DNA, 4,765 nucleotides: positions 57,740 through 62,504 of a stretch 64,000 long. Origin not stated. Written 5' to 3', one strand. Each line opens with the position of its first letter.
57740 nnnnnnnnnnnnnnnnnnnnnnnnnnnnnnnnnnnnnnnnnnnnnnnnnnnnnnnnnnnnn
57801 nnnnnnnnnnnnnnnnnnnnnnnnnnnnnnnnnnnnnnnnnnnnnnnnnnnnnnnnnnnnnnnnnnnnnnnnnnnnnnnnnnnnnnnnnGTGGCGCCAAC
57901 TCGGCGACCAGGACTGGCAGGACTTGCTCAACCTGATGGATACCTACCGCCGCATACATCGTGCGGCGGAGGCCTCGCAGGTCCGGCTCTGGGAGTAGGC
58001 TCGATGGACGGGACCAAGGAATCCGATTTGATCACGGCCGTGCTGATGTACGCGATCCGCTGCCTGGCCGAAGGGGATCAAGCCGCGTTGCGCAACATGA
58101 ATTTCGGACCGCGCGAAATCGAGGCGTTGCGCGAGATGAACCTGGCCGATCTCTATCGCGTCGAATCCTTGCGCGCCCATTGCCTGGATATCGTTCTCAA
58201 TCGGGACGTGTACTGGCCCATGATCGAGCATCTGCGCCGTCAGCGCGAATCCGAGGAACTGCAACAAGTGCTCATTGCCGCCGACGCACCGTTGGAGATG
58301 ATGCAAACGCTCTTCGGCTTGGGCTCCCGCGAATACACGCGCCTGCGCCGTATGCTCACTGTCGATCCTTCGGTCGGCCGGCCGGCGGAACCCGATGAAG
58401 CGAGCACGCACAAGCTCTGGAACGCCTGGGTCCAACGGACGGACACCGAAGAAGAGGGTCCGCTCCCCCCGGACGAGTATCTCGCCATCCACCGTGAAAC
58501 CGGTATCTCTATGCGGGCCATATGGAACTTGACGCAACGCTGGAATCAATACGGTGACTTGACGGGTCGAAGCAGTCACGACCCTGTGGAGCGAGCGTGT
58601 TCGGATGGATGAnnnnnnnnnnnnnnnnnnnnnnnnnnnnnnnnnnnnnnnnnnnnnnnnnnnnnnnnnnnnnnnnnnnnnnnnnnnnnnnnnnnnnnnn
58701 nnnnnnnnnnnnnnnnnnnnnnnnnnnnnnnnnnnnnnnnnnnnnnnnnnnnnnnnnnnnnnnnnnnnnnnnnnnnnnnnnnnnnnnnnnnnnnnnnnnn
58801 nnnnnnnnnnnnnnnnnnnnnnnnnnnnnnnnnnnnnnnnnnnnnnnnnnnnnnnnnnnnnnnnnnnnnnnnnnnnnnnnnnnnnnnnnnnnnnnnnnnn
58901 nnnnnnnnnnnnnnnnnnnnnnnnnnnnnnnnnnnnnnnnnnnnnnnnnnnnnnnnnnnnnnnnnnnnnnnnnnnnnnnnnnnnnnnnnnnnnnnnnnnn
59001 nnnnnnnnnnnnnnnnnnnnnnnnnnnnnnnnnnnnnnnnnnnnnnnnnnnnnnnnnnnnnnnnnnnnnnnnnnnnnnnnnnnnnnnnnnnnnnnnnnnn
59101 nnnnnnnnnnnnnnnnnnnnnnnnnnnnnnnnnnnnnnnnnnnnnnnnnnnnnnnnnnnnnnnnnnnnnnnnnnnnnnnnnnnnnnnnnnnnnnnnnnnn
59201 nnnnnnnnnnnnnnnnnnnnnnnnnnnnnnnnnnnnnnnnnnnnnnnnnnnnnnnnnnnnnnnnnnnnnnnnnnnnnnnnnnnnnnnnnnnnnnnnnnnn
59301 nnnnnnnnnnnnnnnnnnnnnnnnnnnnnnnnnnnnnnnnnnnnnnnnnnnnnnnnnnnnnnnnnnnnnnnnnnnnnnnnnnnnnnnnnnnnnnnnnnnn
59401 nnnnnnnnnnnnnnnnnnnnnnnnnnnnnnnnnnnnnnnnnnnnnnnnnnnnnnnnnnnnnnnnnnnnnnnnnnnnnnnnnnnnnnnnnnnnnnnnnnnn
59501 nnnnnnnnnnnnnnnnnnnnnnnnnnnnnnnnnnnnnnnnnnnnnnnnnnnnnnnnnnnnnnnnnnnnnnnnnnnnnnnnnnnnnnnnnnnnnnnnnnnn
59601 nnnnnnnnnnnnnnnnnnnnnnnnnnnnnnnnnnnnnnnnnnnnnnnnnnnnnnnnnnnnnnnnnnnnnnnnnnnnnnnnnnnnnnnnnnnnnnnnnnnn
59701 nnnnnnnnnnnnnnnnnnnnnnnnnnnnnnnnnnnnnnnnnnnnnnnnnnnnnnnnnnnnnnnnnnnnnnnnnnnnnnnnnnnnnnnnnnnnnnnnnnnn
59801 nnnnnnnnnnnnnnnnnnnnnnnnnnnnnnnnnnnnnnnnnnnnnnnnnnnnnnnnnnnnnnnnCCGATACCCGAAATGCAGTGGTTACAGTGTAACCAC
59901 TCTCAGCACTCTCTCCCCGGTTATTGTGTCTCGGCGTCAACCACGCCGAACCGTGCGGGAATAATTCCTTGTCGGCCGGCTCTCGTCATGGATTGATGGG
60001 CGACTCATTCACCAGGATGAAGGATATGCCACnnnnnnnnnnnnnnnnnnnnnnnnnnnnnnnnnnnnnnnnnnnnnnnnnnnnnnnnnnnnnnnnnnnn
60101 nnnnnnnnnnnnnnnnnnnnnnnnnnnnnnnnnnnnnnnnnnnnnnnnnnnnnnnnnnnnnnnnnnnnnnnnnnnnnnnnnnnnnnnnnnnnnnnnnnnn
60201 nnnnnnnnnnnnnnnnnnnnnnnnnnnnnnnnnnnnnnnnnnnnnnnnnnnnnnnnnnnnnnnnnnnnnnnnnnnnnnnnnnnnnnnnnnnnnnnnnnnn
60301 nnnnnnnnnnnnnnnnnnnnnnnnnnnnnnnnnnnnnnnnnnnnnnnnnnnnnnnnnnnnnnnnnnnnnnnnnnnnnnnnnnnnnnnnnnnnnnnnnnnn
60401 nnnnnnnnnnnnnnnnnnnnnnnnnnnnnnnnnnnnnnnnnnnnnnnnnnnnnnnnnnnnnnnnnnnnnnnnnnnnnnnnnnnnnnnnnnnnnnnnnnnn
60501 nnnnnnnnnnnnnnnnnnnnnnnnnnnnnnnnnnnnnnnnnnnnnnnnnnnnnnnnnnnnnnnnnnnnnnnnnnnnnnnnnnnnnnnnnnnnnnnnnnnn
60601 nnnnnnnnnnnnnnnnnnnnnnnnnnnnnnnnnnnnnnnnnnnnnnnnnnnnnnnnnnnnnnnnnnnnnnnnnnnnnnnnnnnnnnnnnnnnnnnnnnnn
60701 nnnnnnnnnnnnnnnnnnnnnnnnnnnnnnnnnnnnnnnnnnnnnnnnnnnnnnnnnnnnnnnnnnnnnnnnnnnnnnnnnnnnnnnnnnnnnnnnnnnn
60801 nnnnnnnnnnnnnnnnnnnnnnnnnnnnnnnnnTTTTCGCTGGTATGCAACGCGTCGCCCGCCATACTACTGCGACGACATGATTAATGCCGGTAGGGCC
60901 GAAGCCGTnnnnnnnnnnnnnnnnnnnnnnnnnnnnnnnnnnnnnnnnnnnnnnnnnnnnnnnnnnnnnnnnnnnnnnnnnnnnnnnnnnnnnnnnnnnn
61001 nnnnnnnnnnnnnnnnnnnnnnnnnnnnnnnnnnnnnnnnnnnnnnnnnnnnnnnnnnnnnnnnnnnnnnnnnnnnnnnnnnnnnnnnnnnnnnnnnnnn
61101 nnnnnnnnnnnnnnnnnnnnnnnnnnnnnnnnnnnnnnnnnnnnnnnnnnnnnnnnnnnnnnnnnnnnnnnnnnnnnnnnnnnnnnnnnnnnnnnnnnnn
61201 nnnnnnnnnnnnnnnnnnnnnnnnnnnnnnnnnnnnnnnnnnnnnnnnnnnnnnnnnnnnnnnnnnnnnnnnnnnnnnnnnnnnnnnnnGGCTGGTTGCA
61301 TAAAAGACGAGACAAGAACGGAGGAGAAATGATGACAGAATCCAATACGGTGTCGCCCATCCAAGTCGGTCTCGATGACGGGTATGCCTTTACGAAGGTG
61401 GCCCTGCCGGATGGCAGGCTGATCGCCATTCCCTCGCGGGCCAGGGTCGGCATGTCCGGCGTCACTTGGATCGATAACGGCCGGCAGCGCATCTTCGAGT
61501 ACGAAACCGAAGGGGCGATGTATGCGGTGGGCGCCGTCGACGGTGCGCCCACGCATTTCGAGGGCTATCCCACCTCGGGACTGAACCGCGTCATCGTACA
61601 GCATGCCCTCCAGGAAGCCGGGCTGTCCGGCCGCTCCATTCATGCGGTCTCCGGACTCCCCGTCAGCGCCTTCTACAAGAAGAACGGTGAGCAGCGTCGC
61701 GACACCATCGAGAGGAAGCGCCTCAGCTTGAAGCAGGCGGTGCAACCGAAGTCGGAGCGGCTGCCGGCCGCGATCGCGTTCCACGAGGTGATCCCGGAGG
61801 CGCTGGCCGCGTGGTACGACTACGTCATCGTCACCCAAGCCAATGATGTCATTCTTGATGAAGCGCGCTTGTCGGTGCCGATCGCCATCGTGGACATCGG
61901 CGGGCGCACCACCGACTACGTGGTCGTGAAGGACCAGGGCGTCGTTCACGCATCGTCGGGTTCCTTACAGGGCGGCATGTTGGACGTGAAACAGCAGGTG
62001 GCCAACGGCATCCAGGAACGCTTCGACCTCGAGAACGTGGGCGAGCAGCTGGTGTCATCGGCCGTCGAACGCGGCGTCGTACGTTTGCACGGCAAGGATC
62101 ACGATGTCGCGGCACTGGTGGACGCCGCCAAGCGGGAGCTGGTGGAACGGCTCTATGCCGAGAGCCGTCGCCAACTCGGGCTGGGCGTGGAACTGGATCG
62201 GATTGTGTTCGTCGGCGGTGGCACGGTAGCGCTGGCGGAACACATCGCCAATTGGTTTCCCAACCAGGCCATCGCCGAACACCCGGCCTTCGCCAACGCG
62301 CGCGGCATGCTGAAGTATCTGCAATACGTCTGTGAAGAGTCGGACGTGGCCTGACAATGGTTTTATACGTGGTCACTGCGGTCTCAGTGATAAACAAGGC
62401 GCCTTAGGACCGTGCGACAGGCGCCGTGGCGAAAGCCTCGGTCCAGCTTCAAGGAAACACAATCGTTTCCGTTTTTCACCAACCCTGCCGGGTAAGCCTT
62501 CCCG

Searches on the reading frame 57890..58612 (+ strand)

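Call 40: search_protein_families(library=pfam, proteins=[window:57890-58612:+], max_evalue=0.00001)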
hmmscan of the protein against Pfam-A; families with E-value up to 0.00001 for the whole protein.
window:57890-58612:+ (240 aa): 1 family
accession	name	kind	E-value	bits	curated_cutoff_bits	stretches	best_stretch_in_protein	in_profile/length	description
PF11198.13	DUF2857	-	1.4e-50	171.8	36.8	1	49-220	2-173/174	Protein of unknown function (DUF2857)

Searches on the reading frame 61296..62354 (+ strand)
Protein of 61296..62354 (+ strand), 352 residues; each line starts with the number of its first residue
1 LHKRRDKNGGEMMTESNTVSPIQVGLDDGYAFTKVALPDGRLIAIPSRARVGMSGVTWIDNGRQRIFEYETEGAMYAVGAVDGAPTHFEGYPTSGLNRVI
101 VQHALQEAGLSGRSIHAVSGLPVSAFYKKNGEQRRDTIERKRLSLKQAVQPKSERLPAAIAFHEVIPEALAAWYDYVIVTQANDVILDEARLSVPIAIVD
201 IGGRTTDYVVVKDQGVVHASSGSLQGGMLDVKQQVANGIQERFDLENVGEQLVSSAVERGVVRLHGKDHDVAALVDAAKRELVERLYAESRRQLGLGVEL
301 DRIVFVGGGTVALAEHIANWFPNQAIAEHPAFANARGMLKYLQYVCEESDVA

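Call 40: search_protein_families(library=pfam, proteins=[window:61296-62354:+], max_evalue=0.00001)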
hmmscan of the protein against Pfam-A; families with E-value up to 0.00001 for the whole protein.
window:61296-62354:+ (352 aa): 3 families
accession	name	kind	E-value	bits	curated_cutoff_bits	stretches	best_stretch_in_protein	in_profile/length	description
PF21522.3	MreB-like_C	-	1.5e-14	55.1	27.8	1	198-317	1-121/123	Archaeal actin homologue MreB-like, C-terminal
PF06406.17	StbA_N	-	4e-12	46.8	24.6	1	66-174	44-153/158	Plasmid segregation protein ParM, N-terminal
PF17989.7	ALP_N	-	1e-06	29.4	26.3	1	25-147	1-127/148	Actin like proteins N terminal domain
